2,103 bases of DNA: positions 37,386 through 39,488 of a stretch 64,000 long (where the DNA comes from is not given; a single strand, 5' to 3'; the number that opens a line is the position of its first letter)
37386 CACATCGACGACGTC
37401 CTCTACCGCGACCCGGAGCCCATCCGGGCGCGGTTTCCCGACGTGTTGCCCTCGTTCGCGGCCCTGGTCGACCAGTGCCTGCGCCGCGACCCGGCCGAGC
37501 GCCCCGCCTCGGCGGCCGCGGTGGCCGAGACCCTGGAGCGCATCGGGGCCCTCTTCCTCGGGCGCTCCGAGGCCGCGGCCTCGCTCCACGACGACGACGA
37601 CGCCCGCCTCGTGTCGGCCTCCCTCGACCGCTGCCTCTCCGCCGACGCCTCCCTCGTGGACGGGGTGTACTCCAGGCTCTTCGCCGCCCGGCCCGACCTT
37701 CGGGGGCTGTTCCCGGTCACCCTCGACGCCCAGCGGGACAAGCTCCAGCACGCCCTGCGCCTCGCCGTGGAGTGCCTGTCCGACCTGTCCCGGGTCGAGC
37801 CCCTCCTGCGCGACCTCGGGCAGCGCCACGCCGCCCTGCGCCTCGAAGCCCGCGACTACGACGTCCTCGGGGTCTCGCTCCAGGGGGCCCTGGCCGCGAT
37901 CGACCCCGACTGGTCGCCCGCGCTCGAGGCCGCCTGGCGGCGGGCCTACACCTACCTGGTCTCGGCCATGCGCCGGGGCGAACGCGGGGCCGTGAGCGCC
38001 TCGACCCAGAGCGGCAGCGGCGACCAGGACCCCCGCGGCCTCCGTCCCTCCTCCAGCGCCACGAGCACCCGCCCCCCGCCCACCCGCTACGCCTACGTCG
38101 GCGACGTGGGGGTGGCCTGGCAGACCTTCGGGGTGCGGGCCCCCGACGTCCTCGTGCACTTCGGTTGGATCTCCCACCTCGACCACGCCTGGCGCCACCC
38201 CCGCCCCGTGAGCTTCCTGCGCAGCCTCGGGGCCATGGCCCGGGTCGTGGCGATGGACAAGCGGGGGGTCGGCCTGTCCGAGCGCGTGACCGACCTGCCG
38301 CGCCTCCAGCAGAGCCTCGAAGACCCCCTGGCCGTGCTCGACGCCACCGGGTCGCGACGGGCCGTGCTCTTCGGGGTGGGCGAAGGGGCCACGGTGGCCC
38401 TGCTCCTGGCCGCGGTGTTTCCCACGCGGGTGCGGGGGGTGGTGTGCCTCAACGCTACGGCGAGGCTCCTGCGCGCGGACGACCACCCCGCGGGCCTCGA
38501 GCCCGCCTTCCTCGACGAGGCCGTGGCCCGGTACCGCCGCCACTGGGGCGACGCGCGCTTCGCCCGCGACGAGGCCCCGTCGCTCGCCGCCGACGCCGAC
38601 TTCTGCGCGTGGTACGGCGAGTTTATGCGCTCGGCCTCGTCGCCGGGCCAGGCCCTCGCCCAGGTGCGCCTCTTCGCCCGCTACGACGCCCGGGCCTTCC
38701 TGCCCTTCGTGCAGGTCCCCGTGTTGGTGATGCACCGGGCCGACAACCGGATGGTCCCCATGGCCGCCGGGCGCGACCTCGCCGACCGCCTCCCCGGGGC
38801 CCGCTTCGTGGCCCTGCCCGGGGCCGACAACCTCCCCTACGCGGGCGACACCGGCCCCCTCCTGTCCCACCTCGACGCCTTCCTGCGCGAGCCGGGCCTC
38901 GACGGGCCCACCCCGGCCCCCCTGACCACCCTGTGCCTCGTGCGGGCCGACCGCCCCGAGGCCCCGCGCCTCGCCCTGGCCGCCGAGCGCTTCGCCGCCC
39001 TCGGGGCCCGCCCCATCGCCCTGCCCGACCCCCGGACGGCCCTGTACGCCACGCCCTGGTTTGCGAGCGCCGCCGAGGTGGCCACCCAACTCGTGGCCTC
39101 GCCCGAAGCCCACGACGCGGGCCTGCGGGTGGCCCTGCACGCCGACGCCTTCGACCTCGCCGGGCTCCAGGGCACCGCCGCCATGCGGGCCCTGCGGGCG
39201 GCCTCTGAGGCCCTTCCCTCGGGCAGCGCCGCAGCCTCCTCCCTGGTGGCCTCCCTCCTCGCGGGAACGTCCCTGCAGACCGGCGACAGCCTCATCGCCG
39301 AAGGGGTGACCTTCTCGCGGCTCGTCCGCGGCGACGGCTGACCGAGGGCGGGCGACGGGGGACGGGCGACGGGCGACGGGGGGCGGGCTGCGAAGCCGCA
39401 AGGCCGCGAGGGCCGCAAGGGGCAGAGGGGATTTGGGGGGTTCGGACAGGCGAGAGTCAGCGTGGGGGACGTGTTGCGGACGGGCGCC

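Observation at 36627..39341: Globin-coupled Ser/Thr kinase with an appended alpha/beta hydrolase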

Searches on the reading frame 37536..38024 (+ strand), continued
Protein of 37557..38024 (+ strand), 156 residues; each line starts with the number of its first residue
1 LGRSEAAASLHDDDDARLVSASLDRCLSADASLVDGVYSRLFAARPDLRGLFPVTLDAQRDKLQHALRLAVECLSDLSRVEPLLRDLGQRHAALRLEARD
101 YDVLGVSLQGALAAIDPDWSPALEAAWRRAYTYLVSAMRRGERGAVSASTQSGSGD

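Call 90: list_cluster_members(proteins=[P0227, P0229, P0193, P0209, P0210, P0237, P0215, P0249, P0186, P0222])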
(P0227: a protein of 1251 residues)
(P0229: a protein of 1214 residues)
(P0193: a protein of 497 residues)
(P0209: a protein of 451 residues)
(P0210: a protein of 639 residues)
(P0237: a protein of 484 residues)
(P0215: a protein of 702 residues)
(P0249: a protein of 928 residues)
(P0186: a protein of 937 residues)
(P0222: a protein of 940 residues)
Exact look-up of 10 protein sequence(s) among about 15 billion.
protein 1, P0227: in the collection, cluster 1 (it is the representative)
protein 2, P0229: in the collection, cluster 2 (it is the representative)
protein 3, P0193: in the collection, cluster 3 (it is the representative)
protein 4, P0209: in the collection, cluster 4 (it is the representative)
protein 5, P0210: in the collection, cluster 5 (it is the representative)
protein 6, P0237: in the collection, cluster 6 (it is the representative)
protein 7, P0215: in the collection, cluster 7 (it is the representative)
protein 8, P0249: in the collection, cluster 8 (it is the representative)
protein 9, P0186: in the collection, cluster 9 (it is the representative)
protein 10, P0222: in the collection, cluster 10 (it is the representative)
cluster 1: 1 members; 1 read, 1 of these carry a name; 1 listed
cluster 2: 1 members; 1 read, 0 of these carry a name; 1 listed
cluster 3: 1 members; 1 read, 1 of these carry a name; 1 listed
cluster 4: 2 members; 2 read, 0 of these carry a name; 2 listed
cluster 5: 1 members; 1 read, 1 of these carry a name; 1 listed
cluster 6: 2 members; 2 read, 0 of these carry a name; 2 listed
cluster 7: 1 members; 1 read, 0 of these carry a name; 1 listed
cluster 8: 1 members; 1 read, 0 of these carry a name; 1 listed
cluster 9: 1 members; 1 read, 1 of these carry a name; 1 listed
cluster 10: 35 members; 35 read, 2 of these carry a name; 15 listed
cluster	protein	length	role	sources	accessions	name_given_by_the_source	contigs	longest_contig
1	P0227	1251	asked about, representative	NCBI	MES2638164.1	MAG: protein kinase [Myxococcota bacterium]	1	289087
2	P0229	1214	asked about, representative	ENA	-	-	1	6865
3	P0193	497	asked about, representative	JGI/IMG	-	serine/threonine protein kinase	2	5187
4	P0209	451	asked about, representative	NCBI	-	-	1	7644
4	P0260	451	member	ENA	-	-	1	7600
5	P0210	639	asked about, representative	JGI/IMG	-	eukaryotic-like serine/threonine-protein kinase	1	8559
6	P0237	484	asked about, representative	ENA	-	-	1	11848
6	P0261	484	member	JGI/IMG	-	-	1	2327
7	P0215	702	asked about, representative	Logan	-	-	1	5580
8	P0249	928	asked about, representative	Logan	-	-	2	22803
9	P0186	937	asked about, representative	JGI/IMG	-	serine/threonine protein kinase/pimeloyl-ACP methyl ester carboxylesterase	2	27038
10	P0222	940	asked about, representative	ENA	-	-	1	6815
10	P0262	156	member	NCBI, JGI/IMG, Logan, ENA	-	serine/threonine protein kinase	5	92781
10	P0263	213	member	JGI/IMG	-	hypothetical protein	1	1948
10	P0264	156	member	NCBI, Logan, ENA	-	-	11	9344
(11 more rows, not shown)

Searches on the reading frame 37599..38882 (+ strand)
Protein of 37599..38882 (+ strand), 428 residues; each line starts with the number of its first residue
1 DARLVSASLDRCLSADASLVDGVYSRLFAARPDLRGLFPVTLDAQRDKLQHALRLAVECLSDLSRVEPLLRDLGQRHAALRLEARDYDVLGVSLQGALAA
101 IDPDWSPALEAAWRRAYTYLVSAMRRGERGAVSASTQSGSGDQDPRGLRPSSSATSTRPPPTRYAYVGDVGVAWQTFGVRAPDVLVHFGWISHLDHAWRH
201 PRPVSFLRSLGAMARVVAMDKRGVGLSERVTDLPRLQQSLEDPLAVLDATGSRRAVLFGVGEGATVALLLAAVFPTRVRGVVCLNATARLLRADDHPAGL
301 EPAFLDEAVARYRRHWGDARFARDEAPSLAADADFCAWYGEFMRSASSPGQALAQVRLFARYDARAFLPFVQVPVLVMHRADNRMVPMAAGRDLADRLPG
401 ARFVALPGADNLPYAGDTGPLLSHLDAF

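Call 64: find_related_loci(query=A4, collection=genome_contigs, flank=10000)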
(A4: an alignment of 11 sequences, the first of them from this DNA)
Query A4 (428 aa) in genome_contigs; peptide patterns used: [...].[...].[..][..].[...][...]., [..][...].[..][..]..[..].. (x = any residue, [..] = any of these).
599 stretches matched a pattern (row limit reached: there are more); 413 encode a relative of the query (tblastn E <= 1e-3); the best 80 are kept; 80 distinct loci.
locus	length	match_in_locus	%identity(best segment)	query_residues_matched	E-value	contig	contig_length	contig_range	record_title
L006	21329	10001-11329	51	1-428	2e-132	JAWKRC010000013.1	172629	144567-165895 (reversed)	MAG: Polyangiales bacterium isolate ABC2.122 ABC2.122.fa-13, whole genome shotgun sequence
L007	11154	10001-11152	52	1-375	2e-108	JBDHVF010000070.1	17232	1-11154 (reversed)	MAG: Polyangiales bacterium isolate AS-MESO-3CA.253 NODE_14243_length_17232_cov_4.016846, whole genome shotgun sequence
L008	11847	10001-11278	39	2-428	9e-86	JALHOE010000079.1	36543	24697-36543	MAG: Deltaproteobacteria bacterium isolate bin.11 c_000000005297, whole genome shotgun sequence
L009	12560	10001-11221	42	1-417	5e-82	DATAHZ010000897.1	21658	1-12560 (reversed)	MAG TPA_asm: Kofleriaceae bacterium isolate SMAG_U6870 k141_1075385, whole genome shotgun sequence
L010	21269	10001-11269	39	1-428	1e-78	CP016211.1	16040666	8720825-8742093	Minicystis rosea strain DSM 24000 chromosome, complete genome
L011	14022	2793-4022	42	1-419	1e-78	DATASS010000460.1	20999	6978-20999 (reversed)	MAG TPA_asm: Kofleriaceae bacterium isolate SMAG_U5526 k141_3683438, whole genome shotgun sequence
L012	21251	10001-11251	39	1-428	4e-76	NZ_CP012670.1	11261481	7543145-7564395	Sorangium cellulosum strain So ceGT47 chromosome, complete genome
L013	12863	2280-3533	40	1-428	7e-75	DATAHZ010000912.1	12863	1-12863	MAG TPA_asm: Kofleriaceae bacterium isolate SMAG_U6870 k141_3765464, whole genome shotgun sequence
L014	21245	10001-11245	41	1-428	2e-70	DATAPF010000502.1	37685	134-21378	MAG TPA_asm: Kofleriaceae bacterium isolate SMAG_U5434 k141_2060701, whole genome shotgun sequence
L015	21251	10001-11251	39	1-428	3e-70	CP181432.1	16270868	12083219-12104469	Sorangium sp. So ce1128 chromosome, complete genome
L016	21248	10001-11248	38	2-428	5e-70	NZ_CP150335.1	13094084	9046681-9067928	Sorangium sp. So ce375 chromosome, complete genome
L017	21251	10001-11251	40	1-428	1e-68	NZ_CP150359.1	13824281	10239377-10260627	Sorangium sp. So ce1099 chromosome, complete genome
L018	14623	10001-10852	44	151-428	8e-68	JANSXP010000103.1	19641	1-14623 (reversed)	MAG: Planctomycetaceae bacterium isolate bin.28 k141_112401_length_19641_cov_10.0000, whole genome shotgun sequence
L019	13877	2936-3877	41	109-428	1e-67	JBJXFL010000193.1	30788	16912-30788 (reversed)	MAG: Bryobacteraceae bacterium isolate F1F2.bin.453 k127_8831550, whole genome shotgun sequence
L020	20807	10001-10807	46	160-428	2e-67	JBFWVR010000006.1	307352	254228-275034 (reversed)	MAG: Vicinamibacterales bacterium isolate CA_2019_TPBF_99 NODE_330_length_307352_cov_12.657414_TPBF, whole genome shotgu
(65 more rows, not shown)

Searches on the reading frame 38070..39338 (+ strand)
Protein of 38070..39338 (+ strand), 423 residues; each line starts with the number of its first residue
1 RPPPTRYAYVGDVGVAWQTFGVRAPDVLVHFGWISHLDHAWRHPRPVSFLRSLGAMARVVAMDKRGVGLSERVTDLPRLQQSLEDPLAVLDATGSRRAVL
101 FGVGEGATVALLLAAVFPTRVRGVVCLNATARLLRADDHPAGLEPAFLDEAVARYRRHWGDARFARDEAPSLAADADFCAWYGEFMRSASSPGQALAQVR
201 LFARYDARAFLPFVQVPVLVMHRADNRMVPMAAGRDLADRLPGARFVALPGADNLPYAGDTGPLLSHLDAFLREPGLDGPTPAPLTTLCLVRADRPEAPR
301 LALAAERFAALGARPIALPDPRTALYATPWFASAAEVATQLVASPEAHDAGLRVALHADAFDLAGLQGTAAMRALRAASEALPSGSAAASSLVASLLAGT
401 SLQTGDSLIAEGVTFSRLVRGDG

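Call 8: search_solved_structures(query=window:38070-39338:+, max_evalue=1, show_alignments=3)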
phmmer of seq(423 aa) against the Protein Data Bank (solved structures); distinct sequences matched with E-value up to 1: 135 (the best 60 are shown).
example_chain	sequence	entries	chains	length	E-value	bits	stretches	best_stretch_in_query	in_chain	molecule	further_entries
7ld8_A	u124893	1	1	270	4.5e-11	45.8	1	39-257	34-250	Putative non-heme bromoperoxidase BpoC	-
3e3a_A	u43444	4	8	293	8.1e-11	45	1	39-257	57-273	POSSIBLE PEROXIDASE BPOC | putative Bromoperoxidase | protein Rv0554, putative Bromoperoxidase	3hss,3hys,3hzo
4qes_A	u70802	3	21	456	2e-10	43.7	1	15-254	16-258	Non-haem bromoperoxidase BPO-A2, Matrix protein 1 chimera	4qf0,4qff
1brt_A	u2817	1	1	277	5.9e-10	42.2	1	15-253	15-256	BROMOPEROXIDASE A2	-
1bro_A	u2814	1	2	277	7.2e-10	41.9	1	15-253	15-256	BROMOPEROXIDASE A2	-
1a7u_A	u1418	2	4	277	7.4e-10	41.8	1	15-253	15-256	CHLOROPEROXIDASE T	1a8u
3vdx_A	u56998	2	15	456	9.2e-10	41.5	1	15-254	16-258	Designed 16nm tetrahedral protein cage containing Non-haem bromoperoxidase BPO-A2 and Matr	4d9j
4iq4_A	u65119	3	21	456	1.2e-09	41.1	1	15-254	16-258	Non-haem bromoperoxidase BPO-A2, Matrix protein 1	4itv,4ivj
6j2r_A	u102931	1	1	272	2.2e-09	40.3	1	58-258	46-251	Hyposensitive to light 8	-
8tmx_A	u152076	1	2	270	3.9e-09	39.4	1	56-258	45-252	KAI2d15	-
9wgm_A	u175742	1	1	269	1.6e-08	37.5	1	56-257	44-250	Alpha/beta-hydrolases superfamily protein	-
9wgk_A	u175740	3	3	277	1.6e-08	37.5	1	56-257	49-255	OcuKAI2d2 protein | Alpha/beta-hydrolases superfamily protein | OcKAI2d2 protein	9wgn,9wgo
9wgq_A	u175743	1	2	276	1.6e-08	37.4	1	39-251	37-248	Alpha/beta-hydrolases superfamily protein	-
4uhh_A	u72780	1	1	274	1.9e-08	37.2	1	6-257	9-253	ESTERASE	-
4uhc_A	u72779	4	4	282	1.9e-08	37.2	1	6-258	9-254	ESTERASE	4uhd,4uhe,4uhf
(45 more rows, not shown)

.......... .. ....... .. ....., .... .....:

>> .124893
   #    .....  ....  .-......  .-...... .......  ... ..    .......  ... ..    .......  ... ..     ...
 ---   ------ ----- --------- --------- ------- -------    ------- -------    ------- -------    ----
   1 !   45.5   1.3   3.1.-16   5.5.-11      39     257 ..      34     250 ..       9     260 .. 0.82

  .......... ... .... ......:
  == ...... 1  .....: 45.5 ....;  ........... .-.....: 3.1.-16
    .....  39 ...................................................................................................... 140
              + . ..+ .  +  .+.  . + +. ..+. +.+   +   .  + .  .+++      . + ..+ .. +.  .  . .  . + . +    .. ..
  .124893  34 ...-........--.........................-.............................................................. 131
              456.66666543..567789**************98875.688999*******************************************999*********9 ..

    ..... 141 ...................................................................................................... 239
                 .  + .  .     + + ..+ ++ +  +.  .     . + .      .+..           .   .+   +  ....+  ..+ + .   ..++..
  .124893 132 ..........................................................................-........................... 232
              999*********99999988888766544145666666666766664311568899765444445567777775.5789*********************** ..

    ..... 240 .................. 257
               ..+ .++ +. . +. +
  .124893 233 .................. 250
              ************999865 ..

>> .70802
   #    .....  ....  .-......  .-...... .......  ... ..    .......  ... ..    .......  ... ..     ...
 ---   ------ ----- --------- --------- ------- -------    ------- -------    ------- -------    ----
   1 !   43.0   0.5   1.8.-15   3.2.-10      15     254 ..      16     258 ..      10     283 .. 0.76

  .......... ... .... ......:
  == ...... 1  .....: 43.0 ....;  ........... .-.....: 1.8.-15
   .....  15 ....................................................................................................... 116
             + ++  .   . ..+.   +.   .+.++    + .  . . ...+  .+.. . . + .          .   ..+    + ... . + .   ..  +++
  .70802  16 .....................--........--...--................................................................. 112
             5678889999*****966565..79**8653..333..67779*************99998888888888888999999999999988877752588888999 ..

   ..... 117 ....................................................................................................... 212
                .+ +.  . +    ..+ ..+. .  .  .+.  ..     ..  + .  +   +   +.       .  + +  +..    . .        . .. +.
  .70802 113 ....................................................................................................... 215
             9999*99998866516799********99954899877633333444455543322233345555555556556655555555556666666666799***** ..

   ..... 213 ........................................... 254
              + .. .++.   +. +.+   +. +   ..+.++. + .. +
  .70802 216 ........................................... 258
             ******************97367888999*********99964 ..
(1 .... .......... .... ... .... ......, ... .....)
